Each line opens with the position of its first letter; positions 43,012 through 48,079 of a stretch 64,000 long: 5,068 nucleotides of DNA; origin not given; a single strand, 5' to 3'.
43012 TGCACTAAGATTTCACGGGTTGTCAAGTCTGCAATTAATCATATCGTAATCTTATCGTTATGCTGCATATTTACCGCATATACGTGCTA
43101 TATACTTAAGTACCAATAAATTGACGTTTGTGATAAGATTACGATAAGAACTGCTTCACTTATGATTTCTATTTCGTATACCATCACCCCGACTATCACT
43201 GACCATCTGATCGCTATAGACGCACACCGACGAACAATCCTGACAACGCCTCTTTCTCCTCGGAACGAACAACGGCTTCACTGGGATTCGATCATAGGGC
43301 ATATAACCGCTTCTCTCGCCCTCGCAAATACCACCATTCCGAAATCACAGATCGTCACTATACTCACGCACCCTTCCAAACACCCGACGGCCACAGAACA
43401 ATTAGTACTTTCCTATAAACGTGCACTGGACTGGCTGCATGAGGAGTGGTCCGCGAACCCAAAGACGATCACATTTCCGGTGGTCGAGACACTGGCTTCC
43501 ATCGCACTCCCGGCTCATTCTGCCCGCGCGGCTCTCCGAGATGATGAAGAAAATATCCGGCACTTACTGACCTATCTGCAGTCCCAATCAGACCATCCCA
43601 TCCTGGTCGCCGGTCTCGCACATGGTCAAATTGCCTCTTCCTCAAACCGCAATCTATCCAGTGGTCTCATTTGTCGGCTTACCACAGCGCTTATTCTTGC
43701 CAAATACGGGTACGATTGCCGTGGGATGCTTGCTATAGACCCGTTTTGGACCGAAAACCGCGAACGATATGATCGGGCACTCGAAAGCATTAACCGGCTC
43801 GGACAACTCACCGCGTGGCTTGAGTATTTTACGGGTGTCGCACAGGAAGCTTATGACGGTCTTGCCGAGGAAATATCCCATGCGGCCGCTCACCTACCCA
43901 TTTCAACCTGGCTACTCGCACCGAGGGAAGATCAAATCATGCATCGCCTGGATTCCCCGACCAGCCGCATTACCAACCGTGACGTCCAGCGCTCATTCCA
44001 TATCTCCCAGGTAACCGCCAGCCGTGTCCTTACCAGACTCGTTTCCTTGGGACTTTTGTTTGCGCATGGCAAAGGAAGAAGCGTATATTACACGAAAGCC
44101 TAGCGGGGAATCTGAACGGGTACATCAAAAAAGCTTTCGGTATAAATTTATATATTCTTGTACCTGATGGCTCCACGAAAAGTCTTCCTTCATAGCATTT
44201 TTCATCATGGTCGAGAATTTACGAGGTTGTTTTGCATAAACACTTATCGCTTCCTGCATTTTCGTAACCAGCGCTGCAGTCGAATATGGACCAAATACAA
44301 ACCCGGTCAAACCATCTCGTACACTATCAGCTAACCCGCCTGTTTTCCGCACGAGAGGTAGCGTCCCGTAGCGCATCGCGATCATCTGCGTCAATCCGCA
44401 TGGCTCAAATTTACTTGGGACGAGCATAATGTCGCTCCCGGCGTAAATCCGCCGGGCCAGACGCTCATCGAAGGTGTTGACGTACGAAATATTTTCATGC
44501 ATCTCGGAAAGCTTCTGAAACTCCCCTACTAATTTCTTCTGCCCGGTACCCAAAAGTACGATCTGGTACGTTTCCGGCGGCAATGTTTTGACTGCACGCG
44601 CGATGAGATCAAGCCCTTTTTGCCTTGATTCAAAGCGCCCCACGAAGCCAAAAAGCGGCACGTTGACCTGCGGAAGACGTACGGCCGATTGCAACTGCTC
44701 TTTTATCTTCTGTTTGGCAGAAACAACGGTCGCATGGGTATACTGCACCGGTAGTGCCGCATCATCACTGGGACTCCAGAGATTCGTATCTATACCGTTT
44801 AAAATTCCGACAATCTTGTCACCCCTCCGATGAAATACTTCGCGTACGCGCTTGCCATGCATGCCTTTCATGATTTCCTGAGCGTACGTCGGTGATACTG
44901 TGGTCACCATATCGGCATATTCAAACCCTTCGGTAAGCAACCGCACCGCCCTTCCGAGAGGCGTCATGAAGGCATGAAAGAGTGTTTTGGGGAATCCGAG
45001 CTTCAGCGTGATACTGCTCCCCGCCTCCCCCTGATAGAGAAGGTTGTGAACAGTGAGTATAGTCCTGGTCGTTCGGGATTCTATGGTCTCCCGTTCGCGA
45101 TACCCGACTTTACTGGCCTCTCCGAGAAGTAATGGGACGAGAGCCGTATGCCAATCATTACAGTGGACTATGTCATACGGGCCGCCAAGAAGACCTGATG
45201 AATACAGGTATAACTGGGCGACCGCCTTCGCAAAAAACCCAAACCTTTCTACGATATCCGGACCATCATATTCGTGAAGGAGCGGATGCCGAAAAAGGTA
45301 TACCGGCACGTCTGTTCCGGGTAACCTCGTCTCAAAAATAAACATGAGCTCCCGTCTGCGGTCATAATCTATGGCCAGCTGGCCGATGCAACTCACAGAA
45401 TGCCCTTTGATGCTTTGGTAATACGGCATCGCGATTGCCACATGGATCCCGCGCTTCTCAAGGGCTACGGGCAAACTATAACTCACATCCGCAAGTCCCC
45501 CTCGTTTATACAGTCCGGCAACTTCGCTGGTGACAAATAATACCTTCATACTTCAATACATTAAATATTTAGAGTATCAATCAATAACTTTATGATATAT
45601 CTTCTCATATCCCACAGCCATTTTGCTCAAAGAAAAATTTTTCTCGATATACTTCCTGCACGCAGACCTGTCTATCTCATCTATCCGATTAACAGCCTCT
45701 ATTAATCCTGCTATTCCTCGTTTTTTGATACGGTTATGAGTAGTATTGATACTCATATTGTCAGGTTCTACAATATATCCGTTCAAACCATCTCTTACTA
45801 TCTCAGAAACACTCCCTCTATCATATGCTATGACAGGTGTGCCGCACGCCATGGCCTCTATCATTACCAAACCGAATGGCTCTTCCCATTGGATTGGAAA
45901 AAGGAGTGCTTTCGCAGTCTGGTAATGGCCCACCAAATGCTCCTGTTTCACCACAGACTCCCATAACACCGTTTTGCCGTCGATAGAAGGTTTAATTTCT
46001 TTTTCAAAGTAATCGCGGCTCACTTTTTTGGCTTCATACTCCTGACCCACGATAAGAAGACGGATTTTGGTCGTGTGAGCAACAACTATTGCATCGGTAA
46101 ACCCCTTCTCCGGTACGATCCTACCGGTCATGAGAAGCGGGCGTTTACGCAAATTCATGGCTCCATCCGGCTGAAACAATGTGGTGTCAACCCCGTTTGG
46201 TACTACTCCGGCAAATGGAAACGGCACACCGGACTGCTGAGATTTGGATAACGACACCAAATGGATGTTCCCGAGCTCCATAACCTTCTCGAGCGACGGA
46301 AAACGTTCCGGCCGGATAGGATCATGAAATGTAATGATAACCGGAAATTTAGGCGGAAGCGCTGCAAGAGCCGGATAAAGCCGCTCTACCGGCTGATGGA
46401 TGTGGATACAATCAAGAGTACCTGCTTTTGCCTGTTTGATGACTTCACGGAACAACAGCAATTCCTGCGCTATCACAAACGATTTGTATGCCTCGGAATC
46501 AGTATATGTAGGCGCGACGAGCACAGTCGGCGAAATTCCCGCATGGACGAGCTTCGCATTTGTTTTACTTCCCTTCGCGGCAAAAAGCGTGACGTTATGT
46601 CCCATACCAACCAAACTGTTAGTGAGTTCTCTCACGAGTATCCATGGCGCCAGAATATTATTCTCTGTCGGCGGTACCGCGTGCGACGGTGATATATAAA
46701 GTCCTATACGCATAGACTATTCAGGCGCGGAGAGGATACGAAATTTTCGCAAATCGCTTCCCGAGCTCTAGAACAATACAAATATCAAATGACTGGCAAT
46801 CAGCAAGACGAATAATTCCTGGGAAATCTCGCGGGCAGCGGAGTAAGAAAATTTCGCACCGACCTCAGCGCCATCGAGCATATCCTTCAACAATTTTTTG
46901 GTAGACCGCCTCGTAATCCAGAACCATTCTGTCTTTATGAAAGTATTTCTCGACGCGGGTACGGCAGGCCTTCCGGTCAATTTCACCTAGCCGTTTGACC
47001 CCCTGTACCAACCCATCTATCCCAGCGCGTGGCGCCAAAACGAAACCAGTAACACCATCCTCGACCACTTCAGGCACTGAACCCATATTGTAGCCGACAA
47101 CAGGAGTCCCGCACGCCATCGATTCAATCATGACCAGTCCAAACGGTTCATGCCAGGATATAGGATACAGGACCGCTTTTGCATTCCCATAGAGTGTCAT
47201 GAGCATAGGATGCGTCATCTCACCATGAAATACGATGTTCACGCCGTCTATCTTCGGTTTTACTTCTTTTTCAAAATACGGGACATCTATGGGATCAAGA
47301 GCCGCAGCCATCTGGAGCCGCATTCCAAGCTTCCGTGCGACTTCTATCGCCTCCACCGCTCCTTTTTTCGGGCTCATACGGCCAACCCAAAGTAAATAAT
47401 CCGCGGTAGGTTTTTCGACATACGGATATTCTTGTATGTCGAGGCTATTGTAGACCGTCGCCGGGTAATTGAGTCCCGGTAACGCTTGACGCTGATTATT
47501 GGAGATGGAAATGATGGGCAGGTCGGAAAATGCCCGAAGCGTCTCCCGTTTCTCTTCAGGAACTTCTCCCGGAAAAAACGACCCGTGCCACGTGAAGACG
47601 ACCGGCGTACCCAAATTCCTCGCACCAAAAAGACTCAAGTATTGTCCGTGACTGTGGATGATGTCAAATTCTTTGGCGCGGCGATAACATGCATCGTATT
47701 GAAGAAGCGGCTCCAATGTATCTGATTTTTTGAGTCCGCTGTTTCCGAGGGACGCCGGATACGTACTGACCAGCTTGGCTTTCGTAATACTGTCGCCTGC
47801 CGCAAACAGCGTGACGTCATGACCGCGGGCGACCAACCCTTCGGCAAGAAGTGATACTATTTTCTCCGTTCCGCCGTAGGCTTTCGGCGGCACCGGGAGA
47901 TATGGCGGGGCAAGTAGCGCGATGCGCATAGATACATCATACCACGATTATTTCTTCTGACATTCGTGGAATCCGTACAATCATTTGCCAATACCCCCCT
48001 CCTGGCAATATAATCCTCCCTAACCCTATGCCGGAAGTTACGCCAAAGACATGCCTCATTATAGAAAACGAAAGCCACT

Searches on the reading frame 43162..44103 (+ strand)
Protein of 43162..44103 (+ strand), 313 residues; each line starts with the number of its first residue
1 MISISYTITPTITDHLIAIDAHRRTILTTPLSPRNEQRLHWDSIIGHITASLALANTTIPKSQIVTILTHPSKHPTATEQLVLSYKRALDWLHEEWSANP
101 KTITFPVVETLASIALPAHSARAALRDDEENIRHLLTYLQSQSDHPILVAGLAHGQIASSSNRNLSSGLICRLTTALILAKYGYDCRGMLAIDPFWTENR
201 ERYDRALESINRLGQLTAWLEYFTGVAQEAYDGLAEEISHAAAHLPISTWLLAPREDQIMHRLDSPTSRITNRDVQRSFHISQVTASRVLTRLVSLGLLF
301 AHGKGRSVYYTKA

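Call 9: search_protein_families(library=pfam, proteins=[window:43162-44103:+], max_evalue=0.001)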
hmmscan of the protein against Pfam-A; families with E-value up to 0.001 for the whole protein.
window:43162-44103:+ (313 aa): 0 families

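Call 29: search_protein_families(library=pfam, proteins=[window:43162-44100:+], max_evalue=10)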
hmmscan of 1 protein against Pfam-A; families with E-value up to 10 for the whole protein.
window:43162-44100:+ (313 aa): 5 families
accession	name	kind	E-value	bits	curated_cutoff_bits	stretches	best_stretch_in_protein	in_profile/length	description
PF12802.13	MarR_2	-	0.028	15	27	1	264-299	16-50/61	MarR family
PF00392.27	GntR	-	0.04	14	27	1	265-304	19-59/64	Bacterial regulatory proteins, gntR family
PF21248.3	SoFic-like_C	-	0.071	13.8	27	1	275-311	36-72/76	Protein adenylyltransferase SoFic-like, C-terminal domain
PF13463.12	HTH_27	-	0.088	13.5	22.2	1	253-310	2-62/68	Winged helix DNA-binding domain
PF01047.28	MarR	-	0.15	12.4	24.6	1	270-298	18-46/59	MarR family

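Call 71: search_solved_structures(query=A3, max_evalue=1, show_alignments=1)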
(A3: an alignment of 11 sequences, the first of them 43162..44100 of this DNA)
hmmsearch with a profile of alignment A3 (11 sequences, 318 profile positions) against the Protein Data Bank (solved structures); distinct sequences matched with E-value up to 1: 33.
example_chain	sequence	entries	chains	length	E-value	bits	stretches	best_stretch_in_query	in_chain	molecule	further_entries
8cil_A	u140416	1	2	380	3.6e-12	49.6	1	127-315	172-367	Fic family protein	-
4rgl_A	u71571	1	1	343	4e-12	49.4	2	133-237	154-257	Filamentation induced by cAMP protein Fic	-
6i7j_A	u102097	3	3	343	4.4e-11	46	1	15-237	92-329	Adenosine monophosphate-protein transferase FICD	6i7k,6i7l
7b7z_A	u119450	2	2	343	5.3e-11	45.7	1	15-237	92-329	Protein adenylyltransferase FICD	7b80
6i7g_A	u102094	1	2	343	6e-11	45.5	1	15-237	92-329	Adenosine monophosphate-protein transferase FICD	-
4u04_A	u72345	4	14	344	6e-11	45.5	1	15-237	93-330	Adenosine monophosphate-protein transferase FICD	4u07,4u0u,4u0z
6i7h_A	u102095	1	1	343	7.5e-11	45.2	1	15-237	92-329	Adenosine monophosphate-protein transferase FICD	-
6i7i_A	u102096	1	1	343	8.4e-11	45.1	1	15-237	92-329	Adenosine monophosphate-protein transferase FICD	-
4u0s_A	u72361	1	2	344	1.1e-10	44.6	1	15-237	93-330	Adenosine monophosphate-protein transferase FICD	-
9yz5_A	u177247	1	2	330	2.1e-10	43.8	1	15-236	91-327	Protein adenylyltransferase FICD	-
6zmd_B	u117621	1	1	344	2.8e-10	43.3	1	15-237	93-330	Protein adenylyltransferase FICD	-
8uqu_A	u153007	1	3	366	7.4e-10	42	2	146-241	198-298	Fido domain-containing protein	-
9vjc_A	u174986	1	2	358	1.8e-05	27.5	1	131-311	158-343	Protein adenylyltransferase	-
9tcl_B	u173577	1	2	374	9.3e-05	25.2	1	138-305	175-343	Protein adenylyltransferase SoFic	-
9tc4_A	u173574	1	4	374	9.3e-05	25.2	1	138-305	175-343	Protein adenylyltransferase SoFic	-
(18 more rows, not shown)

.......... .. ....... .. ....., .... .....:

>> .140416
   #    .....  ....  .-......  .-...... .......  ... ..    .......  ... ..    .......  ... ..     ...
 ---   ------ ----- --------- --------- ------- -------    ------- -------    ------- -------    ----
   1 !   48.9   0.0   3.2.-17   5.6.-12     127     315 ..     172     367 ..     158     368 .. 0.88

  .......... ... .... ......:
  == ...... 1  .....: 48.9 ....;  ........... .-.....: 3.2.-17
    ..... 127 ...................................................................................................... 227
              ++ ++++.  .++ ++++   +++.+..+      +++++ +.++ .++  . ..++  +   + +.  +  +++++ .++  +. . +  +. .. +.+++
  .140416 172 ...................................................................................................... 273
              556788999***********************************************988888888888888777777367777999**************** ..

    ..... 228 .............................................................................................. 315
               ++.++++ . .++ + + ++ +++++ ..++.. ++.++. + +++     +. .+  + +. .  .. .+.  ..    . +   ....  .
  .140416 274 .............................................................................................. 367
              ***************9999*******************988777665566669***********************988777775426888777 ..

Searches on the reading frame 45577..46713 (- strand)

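Call 9: search_protein_families(library=pfam, proteins=[window:45577-46713:-], max_evalue=0.001)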
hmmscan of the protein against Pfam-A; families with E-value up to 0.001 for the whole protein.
window:45577-46713:- (378 aa): 5 families
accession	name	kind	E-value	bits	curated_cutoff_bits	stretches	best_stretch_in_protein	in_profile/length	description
PF00534.26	Glycos_transf_1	-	1.9e-25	89.8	26.4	1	187-320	12-145/172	Glycosyl transferases group 1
PF13692.12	Glyco_trans_1_4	-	5.7e-20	72.5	27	1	193-319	4-128/142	Glycosyl transferases group 1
PF13439.12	Glyco_transf_4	-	7.6e-11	42.8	28.5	1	27-134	8-108/170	Glycosyltransferase Family 4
PF13579.12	Glyco_trans_4_4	-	1.1e-07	32.7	29.7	1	27-136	7-108/158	Glycosyl transferase 4-like domain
PF20706.3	GT4-conflict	-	3.2e-05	23.5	26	1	189-312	196-326/385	Family 4 Glycosyltransferase in conflict systems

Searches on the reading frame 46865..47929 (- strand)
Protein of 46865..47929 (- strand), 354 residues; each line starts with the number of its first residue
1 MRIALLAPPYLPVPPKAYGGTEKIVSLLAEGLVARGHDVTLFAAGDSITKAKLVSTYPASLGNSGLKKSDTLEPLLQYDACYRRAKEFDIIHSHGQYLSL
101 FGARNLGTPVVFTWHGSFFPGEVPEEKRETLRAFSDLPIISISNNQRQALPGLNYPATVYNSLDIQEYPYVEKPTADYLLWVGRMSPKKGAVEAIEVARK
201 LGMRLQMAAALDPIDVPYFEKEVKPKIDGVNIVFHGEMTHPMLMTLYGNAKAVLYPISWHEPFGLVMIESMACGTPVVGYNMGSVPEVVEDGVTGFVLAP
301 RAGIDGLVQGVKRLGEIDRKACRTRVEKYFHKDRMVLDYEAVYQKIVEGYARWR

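Call 9: search_protein_families(library=pfam, proteins=[window:46865-47929:-], max_evalue=0.001)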
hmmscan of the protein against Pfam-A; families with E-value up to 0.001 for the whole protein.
window:46865-47929:- (354 aa): 4 families
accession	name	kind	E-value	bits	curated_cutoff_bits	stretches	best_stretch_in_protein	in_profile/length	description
PF00534.26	Glycos_transf_1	-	2.7e-24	86.1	26.4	1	174-318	13-159/172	Glycosyl transferases group 1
PF13692.12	Glyco_trans_1_4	-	1.9e-19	70.7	27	1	178-314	3-139/142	Glycosyl transferases group 1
PF13439.12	Glyco_transf_4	-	6.2e-15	56.1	28.5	1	18-156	1-155/170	Glycosyltransferase Family 4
PF13579.12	Glyco_trans_4_4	-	5.6e-11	43.5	29.7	1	19-127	1-114/158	Glycosyl transferase 4-like domain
